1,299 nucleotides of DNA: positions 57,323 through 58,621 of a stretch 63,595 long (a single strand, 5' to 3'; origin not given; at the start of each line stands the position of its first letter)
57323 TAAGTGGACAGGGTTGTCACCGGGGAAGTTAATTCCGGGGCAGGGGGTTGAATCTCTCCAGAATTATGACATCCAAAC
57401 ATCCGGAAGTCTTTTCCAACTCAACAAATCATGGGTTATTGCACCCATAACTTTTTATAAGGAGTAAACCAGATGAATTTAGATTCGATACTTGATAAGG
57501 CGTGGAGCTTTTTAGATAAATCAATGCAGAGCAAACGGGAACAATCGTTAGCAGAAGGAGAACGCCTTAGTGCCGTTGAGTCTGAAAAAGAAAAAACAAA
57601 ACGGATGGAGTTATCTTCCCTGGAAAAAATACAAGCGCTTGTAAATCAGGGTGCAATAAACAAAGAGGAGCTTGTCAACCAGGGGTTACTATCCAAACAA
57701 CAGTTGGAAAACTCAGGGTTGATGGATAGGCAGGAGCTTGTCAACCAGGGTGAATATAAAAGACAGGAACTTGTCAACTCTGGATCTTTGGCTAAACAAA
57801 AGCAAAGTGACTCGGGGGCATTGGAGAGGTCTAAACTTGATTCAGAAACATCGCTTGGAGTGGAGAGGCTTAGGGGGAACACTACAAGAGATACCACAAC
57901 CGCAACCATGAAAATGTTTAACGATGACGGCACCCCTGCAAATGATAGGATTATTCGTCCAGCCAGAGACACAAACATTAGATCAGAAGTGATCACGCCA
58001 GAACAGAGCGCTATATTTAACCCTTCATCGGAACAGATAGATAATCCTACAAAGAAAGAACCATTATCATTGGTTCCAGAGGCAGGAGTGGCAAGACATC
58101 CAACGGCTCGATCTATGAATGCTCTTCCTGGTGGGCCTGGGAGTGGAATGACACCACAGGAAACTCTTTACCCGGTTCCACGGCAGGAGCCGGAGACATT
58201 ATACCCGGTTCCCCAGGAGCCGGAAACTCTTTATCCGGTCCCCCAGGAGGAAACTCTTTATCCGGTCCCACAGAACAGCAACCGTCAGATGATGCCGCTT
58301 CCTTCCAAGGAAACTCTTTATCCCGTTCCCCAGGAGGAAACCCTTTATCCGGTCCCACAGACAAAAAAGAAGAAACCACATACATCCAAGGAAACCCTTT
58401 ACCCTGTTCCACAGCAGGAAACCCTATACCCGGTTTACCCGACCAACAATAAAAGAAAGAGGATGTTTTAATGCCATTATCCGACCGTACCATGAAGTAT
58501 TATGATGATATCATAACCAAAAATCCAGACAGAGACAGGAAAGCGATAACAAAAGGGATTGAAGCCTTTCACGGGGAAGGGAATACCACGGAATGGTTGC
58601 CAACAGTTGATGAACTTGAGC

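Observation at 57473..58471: Protein with eight ETLYPVP(Q) repeats, translationally coupled to the giant gene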

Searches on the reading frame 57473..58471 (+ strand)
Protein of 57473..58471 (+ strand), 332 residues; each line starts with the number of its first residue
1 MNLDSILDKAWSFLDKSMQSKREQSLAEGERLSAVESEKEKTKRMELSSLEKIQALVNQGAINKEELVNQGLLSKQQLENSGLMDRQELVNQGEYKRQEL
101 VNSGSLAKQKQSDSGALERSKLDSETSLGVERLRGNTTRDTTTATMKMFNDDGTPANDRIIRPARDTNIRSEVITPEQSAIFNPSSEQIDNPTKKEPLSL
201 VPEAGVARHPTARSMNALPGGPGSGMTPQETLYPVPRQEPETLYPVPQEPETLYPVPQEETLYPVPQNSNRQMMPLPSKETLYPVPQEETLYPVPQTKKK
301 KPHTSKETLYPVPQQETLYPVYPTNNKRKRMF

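Call 7: search_protein_families(library=pfam, proteins=[window:57473-58471:+], max_evalue=0.01)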
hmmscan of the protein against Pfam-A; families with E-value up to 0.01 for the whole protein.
window:57473-58471:+ (332 aa): 0 families

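Call 8: search_protein_families(library=phrogs, proteins=[window:57473-58471:+], max_evalue=0.01)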
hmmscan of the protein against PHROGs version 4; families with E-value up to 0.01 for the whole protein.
window:57473-58471:+ (332 aa): 0 families

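Call 9: search_dna_similar(query=window:57473-58471:+, collection=phages, mode=protein, max_evalue=0.001)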
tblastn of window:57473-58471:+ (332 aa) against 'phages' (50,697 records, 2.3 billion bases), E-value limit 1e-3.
No match.

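Call 16: find_homologous_proteins(query=window:57473-58471:+, max_evalue=0.01)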
Query window:57473-58471:+ (332 aa): 12 proteins with E <= 0.01 among 4779 candidates.
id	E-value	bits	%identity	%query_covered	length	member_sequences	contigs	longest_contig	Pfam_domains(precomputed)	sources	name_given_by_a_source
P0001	7.4e-38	149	48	50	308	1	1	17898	-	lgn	-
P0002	3.4e-37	147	39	65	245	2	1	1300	-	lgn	-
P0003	5.5e-34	136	38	67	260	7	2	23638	-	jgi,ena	-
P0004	2.2e-33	134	37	71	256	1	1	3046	-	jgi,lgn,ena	-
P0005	1.0e-28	119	39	52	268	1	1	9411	-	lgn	-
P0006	8.2e-27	113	41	51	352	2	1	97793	-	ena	-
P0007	1.5e-26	112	42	49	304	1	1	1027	-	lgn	-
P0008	6.8e-25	106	30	91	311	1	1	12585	-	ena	-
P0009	4.2e-20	91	54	30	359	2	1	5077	-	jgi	-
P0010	2.2e-19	88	43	39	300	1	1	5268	-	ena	-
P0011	4.7e-16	77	36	55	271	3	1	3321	-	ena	-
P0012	5.8e-3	34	62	10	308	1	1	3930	-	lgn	-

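Call 18: find_encoding_contigs(protein=P0006, flank=10000, max_places=3)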
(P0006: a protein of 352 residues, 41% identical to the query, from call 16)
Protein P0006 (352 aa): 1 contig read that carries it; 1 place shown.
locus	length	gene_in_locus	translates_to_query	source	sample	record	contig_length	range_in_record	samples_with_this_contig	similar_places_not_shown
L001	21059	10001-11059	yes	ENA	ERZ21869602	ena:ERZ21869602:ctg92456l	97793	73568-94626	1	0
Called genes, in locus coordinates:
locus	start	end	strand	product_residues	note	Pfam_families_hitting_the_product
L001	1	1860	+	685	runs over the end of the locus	-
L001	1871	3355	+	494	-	-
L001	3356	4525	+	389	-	-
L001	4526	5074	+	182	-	-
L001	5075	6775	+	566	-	-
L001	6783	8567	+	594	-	-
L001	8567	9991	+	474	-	-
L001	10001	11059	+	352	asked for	-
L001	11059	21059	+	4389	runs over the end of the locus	?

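Call 19: find_encoding_contigs(protein=P0003, flank=10000, max_places=3)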
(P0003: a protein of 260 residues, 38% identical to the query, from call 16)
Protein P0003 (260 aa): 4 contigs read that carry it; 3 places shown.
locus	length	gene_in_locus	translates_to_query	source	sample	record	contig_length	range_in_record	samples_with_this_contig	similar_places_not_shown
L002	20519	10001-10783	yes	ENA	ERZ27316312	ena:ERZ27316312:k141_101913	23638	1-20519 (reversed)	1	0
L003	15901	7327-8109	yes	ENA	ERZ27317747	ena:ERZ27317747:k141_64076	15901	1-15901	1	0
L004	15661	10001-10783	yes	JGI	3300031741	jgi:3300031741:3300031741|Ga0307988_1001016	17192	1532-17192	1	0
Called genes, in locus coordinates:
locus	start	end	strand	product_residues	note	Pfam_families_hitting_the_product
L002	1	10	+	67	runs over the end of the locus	-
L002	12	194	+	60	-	-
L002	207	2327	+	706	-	-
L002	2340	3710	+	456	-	-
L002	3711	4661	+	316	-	-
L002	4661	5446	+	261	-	-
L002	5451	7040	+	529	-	-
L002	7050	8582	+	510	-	-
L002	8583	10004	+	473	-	-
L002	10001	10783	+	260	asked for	-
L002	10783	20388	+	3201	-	PF18763:ddrB-ParB, PF04002:RadC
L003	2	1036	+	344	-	?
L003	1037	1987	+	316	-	-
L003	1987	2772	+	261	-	-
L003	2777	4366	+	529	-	-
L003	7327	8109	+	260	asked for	-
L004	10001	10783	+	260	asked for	-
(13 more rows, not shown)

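Call 20: find_encoding_contigs(protein=P0001, flank=10000, max_places=3)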
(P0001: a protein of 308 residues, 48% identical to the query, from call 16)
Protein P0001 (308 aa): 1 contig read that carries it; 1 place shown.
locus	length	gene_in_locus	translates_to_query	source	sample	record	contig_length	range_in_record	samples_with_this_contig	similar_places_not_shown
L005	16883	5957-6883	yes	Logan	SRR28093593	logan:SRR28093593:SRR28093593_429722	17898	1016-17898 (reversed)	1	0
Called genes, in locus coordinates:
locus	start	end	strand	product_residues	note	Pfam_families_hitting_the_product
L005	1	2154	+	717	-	?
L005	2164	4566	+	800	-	-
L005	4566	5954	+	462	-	-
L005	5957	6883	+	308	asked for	-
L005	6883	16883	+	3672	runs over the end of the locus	?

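Call 35: predict_structure(alignment_id=A1)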
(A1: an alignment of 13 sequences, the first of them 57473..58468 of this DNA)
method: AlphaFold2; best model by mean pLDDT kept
length: 332 residues; sequences in the alignment: 13
mean_pLDDT: 61.6   pTM: 0.21
mean pLDDT of the five models: 61.6, 61.4, 56.5, 55.8, 55.0
residues with pLDDT >= 90: 33; 70-90: 111; 50-70: 28; < 50: 160
segments of 3 or more residues with pLDDT < 50: 168-234, 239-251, 253-256, 258-294, 296-310, 312-332
pLDDT, mean of each block of 10 residues (from residue 1): 87 94 92 87 78 75 73 67 71 87 89 90 88 78 77 81 54 43 40 41 43 42 40 44 43 43 39 41 39 45 41 41 46 40
secondary structure, 60 per line:
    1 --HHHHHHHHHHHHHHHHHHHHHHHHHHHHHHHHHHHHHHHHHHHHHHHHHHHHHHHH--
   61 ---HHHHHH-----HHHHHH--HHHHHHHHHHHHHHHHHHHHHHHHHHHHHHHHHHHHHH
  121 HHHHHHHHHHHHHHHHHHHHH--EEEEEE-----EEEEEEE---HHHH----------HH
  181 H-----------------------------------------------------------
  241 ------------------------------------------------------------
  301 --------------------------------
elements in order: H3-58 H64-69 H75-80 H83-141 E144-149 E155-161 H165-168

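Call 39: fold_search(model_id=the predicted structure, library=pdb)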
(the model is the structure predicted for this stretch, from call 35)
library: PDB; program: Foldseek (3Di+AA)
matches with E <= 10: 27; with E <= 0.001: 0
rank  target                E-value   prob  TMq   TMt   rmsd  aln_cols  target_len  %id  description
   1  4u1f_A                3.3e+00  0.10  0.06  0.05   6.6        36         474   19  Crystal structure of middle domain of eukaryotic translation initiation factor eIF3b (released 2014-09-10)
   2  4u1f_B                3.8e+00  0.10  0.07  0.05   6.4        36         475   19  Crystal structure of middle domain of eukaryotic translation initiation factor eIF3b (released 2014-09-10)
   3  1ihr_B                3.8e+00  0.05  0.05  0.19  20.2        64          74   19  Crystal structure of the dimeric C-terminal domain of TonB (released 2001-08-01)
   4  4wu3_A                4.4e+00  0.10  0.06  0.04   7.6        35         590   20  Structure of the PTP-like myo-inositol phosphatase from Mitsuokella multacida in complex with myo-inositol-(1,3,4,5)-t (released 2015-12-09)
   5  9ny6_C                4.7e+00  0.01  0.07  0.08  41.5       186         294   13  Pseudomonas phage Pa223 capsid spike (released 2025-08-06)
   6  4ubv_A                5.0e+00  0.09  0.09  0.08  10.2        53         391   17  Structure of the 3-ketoacyl-CoA thiolase FadA5 from M. tuberculosis with an partially acetylated cysteine in complex w (released 2014-12-17)
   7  1ihr_A                5.0e+00  0.04  0.05  0.20  20.0        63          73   19  Crystal structure of the dimeric C-terminal domain of TonB (released 2001-08-01)
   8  4ubu_G                5.4e+00  0.08  0.09  0.07  10.3        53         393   17  Structure of a modified C93S variant of the 3-ketoacyl-CoA thiolase FadA5 from M. tuberculosis in complex with CoA (released 2014-12-17)
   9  4ubu_H                5.8e+00  0.08  0.09  0.07  10.3        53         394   17  Structure of a modified C93S variant of the 3-ketoacyl-CoA thiolase FadA5 from M. tuberculosis in complex with CoA (released 2014-12-17)
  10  2wpd_I                6.2e+00  0.08  0.08  0.33   8.0        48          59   10  The Mg.ADP inhibited state of the yeast F1c10 ATP synthase (released 2010-07-07)
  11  6sga_F3               6.2e+00  0.07  0.08  0.03   9.7        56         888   12  Body domain of the mt-SSU assemblosome from Trypanosoma brucei (released 2019-09-18)
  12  4peo_B                6.6e+00  0.06  0.06  0.18   5.4        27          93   18  Crystal structure of a hypothetical protein from Staphylococcus aureus. (released 2015-05-06)
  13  1qxx                  6.6e+00  0.03  0.06  0.19  21.6        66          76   20  CRYSTAL STRUCTURE OF THE C-TERMINAL DOMAIN OF TONB (released 2004-04-06)
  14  3f41_A                7.1e+00  0.07  0.06  0.04   7.5        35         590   17  Structure of the tandemly repeated protein tyrosine phosphatase like phytase from Mitsuokella multacida (released 2009-06-09)
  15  1jru                  7.1e+00  0.03  0.05  0.15   8.7        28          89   14  NMR STRUCTURE OF THE UBX DOMAIN FROM P47 (ENERGY MINIMISED AVERAGE) (released 2001-08-17)
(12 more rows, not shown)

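Call 40: fold_search(model_id=the predicted structure, library=viral)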
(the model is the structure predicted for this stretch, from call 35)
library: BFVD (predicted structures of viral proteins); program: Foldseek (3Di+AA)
matches with E <= 10: 83; with E <= 0.001: 0
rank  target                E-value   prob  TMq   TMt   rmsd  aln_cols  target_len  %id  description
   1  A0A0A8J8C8            6.9e-01  0.10  0.09  0.11  31.5       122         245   16  Uncharacterized protein [Ralstonia phage RSL2]
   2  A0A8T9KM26            9.7e-01  0.15  0.18  0.22  24.3       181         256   14  Transmembrane protein [Wufeng Eothenomys melanogaster jeilongvirus 1]
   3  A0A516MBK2            9.7e-01  0.11  0.08  0.11  19.4       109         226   12  (no name in the UniProt tables at hand)
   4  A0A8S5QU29            9.7e-01  0.11  0.08  0.06  21.0        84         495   17  Tail fiber protein [CrAss-like virus sp. ctDAq1]
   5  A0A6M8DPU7            1.2e+00  0.20  0.08  0.09  13.3        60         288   13  (no name in the UniProt tables at hand)
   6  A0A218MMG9            1.2e+00  0.04  0.08  0.10  48.5       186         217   18  Uncharacterized protein [uncultured virus]
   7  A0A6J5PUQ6            1.3e+00  0.14  0.06  0.15  16.9        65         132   17  Uncharacterized protein [uncultured Caudovirales phage]
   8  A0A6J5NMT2            1.5e+00  0.13  0.18  0.11  13.8       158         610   16  Uncharacterized protein [uncultured Caudovirales phage]
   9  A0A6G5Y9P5            1.6e+00  0.07  0.17  0.12  33.5       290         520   16  (no name in the UniProt tables at hand)
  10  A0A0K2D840            1.7e+00  0.15  0.10  0.27  11.0        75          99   16  ORF1a (Fragment) [Porcine astrovirus 1]
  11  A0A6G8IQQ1            1.8e+00  0.03  0.06  0.06  37.6       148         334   11  (no name in the UniProt tables at hand)
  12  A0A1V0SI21            1.8e+00  0.02  0.09  0.08  43.8       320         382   15  Uncharacterized protein [Klosneuvirus KNV1]
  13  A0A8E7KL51            2.1e+00  0.25  0.09  0.06   5.7        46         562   11  Serine protease (Fragment) [Mamastrovirus HMU-1]
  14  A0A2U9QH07            2.2e+00  0.04  0.07  0.15  52.2       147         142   18  Uncharacterized protein [Trioceros melleri ranavirus]
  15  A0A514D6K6            2.2e+00  0.02  0.06  0.06  36.5       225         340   16  (no name in the UniProt tables at hand)
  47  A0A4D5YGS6            5.8e+00  0.03  0.07  0.09  26.8       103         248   13  Proteinase P1 (Fragment) [Papaya ringspot virus]
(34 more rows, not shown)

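Call 83: search_protein_families(library=phrogs, alignment_id=A1, max_evalue=1)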
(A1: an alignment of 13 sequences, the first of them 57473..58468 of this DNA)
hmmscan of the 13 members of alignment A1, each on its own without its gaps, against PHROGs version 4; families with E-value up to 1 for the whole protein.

A. member 1, window:57473-58468:+ (332 aa): 0 families

B. families by the number of members that match (of 13 scanned): 17 families
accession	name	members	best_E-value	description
phrog_37424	-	2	0.17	-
phrog_27813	-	1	1.5e-08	-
phrog_24864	-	1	7.5e-07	-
phrog_37519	-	1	0.032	-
phrog_15043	-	1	0.084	-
phrog_10234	-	1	0.1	-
phrog_2390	-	1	0.12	-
phrog_1735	-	1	0.14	-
phrog_38610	-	1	0.15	-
phrog_20317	-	1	0.19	-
phrog_34313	-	1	0.24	-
phrog_6839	-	1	0.28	-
phrog_28184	-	1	0.34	-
phrog_12494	-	1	0.46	-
phrog_17895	-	1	0.49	-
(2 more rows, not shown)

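Call 84: search_protein_families(library=pfam, alignment_id=A1, max_evalue=1)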
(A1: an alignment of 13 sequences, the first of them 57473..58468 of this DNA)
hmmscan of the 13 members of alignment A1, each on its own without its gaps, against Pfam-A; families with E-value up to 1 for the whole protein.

A. member 1, window:57473-58468:+ (332 aa): 2 families
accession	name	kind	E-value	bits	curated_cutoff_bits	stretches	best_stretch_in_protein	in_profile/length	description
PF02755.20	RPEL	-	0.13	12.4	23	0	64-73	12-21/24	RPEL repeat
PF15284.11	PAGK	-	0.71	10.3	22.8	0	300-315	29-44/64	Phage-encoded virulence factor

B. families by the number of members that match (of 13 scanned): 13 families
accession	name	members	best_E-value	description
PF02755.20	RPEL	2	0.016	RPEL repeat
PF15797.10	DUF4706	1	0.021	Domain of unknown function (DUF4706)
PF03127.19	GAT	1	0.034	GAT domain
PF22470.1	Histone_HNS_N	1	0.044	H-NS histone-like proteins, N-terminal domain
PF23953.1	TPR_COPA_B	1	0.061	COPA/B TPR domain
PF21335.2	ATPD_C_metazoa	1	0.093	Metazoan delta subunit of F1F0-ATP synthase, C-terminal domain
PF08112.16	ATP-synt_E_2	1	0.1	ATP synthase epsilon subunit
PF25325.1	EF-hand_EFHB_C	1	0.1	EFHB C-terminal EF-hand domain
PF22634.1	POL2_thumb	1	0.17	DNA polymerase epsilon catalytic subunit A, thumb domain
PF12698.13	ABC2_membrane_3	1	0.42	ABC-2 family transporter protein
PF20291.3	MC5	1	0.59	ABC-three component (ABC-3C) system Middle Component 5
PF15284.11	PAGK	1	0.71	Phage-encoded virulence factor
PF15620.11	CENP-C_mid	1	0.91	Centromere assembly component CENP-C middle DNMT3B-binding region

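Call 103: list_cluster_members(proteins=[window:57473-58468:+, P0049])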
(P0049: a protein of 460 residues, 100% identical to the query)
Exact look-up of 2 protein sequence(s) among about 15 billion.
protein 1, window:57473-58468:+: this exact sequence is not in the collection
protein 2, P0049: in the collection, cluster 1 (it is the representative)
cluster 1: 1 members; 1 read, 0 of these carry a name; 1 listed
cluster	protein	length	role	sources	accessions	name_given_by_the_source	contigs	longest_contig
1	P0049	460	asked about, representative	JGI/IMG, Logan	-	-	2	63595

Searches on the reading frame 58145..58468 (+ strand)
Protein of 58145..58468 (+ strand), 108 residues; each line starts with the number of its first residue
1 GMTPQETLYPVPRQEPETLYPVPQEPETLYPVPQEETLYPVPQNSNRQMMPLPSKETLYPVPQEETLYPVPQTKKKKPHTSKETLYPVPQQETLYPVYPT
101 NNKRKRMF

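Call 29: find_homologous_proteins(query=window:58145-58468:+, max_evalue=1)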
Query seq(108 aa): 640 candidates shared short words with the query, none scored E <= 1.
